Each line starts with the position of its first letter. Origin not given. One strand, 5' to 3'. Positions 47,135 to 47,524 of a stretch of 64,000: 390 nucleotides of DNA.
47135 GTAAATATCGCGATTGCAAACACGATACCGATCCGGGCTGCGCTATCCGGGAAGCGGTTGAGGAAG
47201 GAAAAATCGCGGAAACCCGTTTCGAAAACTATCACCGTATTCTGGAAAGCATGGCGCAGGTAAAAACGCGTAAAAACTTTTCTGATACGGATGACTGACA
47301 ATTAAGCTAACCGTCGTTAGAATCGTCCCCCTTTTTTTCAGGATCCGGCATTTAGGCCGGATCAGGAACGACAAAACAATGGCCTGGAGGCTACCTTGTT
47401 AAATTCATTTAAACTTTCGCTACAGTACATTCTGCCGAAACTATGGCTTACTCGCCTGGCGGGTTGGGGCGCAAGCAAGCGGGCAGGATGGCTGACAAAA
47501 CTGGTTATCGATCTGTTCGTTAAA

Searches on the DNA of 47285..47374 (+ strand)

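Call 54: search_dna_similar(query=window:47285-47374:+, collection=ecoli_genomes, mode=near, max_rows=12, rows=best)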
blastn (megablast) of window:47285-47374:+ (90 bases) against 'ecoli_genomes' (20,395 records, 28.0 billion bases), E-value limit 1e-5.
Records with a match: 5424; places in all: 5426; records where one place covers at least 80% of the query: 5424.
Genomes with a match: 5424 of 5426; with a place that covers at least 80% of the query: 5424. Places per genome that has any: lowest 1, median 1, highest 2. On chromosomes: 5424 places; on plasmids: 2.
Best place of each record, by identity: >=99% 1; 95-99% 5415; 90-95% 8.
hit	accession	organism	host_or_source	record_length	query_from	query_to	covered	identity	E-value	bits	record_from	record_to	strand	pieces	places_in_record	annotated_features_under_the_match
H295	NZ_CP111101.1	Escherichia coli strain FRIK1989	Bos taurus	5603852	1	90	100%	100.0%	7e-39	167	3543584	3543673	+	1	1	rsgA: small ribosomal subunit biogenesis GTPase RsgA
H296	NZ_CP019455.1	Escherichia coli strain FHI_NMBU_03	Homo sapiens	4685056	1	90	100%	98.9%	3e-37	161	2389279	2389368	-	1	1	rsgA: small ribosomal subunit biogenesis GTPase RsgA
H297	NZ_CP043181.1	Escherichia coli O2:H6 strain PG20180057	mouse gut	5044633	1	90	100%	98.9%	3e-37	161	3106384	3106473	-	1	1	rsgA: small ribosomal subunit biogenesis GTPase RsgA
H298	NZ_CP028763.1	Escherichia coli strain A11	Giraffe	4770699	1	90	100%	98.9%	3e-37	161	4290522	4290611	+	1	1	rsgA: small ribosomal subunit biogenesis GTPase RsgA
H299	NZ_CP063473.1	Escherichia coli strain EM18-18-42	not applicable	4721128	1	90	100%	98.9%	3e-37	161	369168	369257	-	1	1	rsgA: small ribosomal subunit biogenesis GTPase RsgA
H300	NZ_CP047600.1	Escherichia coli O84:H7 strain Trh52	Homo sapiens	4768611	1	90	100%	98.9%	3e-37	161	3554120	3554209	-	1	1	rsgA: small ribosomal subunit biogenesis GTPase RsgA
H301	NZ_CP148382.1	Escherichia coli strain Z1323HEC0016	Homo sapiens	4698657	1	90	100%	98.9%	3e-37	161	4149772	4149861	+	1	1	rsgA: small ribosomal subunit biogenesis GTPase RsgA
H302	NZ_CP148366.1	Escherichia coli strain Z1323HEC0300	Homo sapiens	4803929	1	90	100%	98.9%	3e-37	161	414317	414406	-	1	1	rsgA: small ribosomal subunit biogenesis GTPase RsgA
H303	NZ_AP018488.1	Escherichia coli O157:H7 strain PV15-279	Homo sapiens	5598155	1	90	100%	98.9%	1e-36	159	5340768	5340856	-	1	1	rsgA: small ribosomal subunit biogenesis GTPase RsgA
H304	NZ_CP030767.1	Escherichia coli strain 2017C-4109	missing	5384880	1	90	100%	98.9%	1e-36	159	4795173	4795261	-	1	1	rsgA: small ribosomal subunit biogenesis GTPase RsgA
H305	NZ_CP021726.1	Escherichia coli strain Combat11I9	Homo sapiens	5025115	1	90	100%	98.9%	1e-36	159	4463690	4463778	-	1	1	rsgA: small ribosomal subunit biogenesis GTPase RsgA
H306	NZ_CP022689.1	Escherichia coli strain CDC#03-98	missing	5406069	1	90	100%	98.9%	1e-36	159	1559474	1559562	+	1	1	rsgA: small ribosomal subunit biogenesis GTPase RsgA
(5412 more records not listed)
